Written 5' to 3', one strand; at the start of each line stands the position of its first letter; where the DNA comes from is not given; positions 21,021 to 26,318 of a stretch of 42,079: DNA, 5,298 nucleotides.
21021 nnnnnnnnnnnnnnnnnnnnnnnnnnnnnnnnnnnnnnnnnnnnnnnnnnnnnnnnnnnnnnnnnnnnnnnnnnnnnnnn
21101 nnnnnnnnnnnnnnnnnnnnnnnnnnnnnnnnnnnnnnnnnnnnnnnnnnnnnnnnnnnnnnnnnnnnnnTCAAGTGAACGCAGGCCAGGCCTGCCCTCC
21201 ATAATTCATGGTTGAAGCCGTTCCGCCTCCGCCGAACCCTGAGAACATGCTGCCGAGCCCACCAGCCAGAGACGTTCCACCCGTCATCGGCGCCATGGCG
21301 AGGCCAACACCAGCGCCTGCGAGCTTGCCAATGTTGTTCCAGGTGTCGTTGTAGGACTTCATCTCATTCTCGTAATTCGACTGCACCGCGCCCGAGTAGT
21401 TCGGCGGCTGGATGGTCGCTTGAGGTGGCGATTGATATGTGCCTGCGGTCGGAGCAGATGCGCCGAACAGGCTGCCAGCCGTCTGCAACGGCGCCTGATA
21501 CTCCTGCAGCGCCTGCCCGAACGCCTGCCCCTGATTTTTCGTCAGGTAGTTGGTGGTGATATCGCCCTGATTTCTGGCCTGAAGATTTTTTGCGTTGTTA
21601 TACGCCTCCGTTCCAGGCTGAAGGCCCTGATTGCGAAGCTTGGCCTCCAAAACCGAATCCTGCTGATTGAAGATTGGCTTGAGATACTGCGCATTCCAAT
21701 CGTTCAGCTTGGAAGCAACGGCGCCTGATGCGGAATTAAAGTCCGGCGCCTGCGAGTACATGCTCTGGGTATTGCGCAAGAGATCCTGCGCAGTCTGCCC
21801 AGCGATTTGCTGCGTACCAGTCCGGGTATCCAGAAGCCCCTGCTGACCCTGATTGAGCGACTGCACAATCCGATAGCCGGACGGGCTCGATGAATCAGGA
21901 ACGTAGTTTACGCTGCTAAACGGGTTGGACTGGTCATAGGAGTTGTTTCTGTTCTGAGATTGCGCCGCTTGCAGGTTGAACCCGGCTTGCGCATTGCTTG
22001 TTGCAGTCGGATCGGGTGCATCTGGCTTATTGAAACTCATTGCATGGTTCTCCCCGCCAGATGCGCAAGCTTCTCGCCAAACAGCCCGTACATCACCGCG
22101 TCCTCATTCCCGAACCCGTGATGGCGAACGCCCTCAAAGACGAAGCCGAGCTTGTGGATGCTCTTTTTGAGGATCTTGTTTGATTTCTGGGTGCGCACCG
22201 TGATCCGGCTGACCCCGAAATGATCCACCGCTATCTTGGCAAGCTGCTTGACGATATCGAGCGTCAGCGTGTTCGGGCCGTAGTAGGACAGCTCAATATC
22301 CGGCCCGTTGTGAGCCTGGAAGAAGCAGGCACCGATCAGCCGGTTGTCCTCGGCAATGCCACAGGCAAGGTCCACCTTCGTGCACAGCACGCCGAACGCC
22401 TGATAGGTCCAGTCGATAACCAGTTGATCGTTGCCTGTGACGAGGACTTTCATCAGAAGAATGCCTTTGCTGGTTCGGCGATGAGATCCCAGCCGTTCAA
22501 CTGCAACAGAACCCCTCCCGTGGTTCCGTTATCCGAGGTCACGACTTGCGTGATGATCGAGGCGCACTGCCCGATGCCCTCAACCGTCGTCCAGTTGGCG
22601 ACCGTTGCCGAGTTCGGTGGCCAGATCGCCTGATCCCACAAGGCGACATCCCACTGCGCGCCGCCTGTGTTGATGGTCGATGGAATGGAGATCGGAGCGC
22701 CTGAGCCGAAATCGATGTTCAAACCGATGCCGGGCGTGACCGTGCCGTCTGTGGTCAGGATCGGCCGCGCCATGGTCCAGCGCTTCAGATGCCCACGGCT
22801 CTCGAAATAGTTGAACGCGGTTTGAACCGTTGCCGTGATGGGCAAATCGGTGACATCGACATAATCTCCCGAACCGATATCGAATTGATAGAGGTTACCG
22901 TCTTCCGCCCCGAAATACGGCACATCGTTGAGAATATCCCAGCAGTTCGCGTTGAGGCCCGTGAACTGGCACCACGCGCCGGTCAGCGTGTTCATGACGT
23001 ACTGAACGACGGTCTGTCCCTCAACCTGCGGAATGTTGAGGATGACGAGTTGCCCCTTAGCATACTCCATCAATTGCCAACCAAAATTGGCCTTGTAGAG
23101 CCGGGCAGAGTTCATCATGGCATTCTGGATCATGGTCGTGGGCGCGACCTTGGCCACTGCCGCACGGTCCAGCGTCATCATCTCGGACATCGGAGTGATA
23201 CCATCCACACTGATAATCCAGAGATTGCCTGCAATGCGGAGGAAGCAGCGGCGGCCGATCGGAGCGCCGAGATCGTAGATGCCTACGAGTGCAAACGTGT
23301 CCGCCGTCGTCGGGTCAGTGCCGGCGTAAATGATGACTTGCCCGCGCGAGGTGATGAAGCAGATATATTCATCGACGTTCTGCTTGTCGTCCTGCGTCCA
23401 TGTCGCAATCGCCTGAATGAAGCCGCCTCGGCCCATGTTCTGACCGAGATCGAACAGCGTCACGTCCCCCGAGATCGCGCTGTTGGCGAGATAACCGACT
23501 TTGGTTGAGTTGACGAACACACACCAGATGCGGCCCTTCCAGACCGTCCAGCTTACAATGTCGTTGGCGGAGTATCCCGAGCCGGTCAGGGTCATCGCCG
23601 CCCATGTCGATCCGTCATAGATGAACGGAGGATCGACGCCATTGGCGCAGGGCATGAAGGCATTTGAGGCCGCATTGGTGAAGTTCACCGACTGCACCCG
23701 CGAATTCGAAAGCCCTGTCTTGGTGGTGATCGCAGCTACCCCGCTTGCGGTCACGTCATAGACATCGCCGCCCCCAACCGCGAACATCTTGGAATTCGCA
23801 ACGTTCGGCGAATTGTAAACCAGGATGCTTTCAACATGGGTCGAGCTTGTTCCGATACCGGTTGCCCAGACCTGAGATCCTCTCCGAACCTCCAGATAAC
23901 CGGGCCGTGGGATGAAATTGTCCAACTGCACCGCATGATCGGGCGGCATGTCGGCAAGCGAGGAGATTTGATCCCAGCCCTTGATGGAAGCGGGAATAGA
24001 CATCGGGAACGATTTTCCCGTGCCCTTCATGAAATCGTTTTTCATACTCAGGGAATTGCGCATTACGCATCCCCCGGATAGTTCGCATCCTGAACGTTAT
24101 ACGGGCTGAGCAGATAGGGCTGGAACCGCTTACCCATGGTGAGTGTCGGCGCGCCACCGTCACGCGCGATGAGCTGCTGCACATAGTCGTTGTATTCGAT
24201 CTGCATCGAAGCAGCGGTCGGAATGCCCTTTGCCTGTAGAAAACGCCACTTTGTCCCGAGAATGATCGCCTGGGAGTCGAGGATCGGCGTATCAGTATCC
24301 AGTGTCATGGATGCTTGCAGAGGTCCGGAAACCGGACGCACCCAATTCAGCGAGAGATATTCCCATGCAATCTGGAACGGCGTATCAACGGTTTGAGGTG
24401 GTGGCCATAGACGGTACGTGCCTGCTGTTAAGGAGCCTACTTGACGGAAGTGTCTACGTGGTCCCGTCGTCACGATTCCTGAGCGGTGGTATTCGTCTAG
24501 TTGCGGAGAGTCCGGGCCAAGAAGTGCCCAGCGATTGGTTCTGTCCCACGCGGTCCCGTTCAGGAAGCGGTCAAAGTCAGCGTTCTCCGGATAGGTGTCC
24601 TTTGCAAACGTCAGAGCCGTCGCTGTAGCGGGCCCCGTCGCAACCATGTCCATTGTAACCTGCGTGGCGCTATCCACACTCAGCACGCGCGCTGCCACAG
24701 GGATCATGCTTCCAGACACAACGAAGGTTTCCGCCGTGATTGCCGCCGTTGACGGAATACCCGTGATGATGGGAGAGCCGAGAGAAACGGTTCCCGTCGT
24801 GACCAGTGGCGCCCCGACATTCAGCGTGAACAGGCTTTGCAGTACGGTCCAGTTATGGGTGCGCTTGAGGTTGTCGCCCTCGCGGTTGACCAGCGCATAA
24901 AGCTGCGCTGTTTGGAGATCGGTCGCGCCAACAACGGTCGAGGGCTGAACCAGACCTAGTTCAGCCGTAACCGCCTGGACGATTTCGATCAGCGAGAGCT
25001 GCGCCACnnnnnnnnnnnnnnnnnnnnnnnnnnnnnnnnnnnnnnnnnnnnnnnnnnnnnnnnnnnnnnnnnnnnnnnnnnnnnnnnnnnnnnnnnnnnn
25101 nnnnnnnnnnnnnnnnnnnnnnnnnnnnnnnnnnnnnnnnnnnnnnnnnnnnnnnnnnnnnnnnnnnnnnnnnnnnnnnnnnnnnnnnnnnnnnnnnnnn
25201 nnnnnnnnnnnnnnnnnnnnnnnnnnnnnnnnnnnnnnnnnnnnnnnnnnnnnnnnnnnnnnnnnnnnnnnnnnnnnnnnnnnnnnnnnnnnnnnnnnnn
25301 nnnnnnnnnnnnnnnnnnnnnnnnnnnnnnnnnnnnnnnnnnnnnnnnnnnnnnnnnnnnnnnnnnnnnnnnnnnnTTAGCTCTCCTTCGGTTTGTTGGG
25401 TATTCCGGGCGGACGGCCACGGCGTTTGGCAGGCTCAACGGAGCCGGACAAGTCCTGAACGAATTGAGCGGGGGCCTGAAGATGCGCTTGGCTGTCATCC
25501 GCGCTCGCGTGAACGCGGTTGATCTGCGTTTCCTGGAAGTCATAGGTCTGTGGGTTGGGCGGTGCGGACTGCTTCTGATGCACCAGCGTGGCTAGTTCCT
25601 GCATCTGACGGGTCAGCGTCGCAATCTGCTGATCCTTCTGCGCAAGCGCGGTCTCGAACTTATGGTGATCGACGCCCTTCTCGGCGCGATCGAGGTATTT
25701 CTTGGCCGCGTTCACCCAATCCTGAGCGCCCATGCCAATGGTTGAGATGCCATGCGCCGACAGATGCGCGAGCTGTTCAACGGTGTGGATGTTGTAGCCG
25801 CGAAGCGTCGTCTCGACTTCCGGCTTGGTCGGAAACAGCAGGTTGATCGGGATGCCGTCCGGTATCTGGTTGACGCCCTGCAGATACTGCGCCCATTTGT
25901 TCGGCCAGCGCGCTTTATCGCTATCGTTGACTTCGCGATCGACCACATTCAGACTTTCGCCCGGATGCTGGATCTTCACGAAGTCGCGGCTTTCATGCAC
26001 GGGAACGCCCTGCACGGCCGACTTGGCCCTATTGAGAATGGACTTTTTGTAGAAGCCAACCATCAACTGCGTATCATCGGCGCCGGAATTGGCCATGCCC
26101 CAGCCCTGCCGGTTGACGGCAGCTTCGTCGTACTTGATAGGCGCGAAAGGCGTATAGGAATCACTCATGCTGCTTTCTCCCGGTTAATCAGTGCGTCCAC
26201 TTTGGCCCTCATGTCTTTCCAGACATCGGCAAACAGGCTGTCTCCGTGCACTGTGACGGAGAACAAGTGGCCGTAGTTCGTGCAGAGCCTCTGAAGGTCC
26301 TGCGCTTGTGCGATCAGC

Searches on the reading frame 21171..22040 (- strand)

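Call 7: search_protein_families(library=phrogs, proteins=[window:21171-22040:-], max_evalue=0.01)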
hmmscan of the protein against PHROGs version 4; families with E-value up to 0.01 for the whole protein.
window:21171-22040:- (289 aa): 2 families
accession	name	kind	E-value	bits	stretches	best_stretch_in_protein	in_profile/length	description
phrog_6121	-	head and packaging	4.9e-20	73.3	2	4-186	9-213/392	virion structural protein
phrog_12030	-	unknown function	0.0078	17.2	0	95-121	3-27/40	-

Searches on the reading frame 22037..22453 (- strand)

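Call 7: search_protein_families(library=phrogs, proteins=[window:22037-22453:-], max_evalue=0.01)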
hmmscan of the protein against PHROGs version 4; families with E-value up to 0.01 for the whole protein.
window:22037-22453:- (138 aa): 1 family
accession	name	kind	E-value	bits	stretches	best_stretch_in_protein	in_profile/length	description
phrog_4470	-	moron, auxiliary metabolic gene and host takeover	6.8e-11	43.3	1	7-129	7-132/146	acyl-CoA N-acyltransferase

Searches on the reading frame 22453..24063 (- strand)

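Call 7: search_protein_families(library=phrogs, proteins=[window:22453-24063:-], max_evalue=0.01)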
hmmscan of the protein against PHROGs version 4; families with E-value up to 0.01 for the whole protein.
window:22453-24063:- (536 aa): 1 family
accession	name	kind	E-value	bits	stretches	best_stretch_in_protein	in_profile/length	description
phrog_5107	-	lysis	4.8e-98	329.9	1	22-509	8-512/533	amidase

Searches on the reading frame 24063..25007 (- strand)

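Call 7: search_protein_families(library=phrogs, proteins=[window:24063-25007:-], max_evalue=0.01)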
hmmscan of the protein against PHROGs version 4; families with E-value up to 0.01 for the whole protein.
window:24063-25007:- (314 aa): 2 families
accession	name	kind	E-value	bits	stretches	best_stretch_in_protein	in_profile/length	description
phrog_6013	-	tail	9.9e-32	110.9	2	131-305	60-224/228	tail protein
phrog_17105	-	unknown function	3.3e-09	36.9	1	69-137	300-367/528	-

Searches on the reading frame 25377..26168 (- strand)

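Call 8: search_protein_families(library=phrogs, proteins=[window:25377-26168:-], max_evalue=0.01)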
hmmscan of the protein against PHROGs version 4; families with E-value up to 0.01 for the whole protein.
window:25377-26168:- (263 aa): 1 family
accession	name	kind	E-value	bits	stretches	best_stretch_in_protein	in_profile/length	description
phrog_20268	-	unknown function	2.8e-14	54.4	1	40-191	19-179/227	-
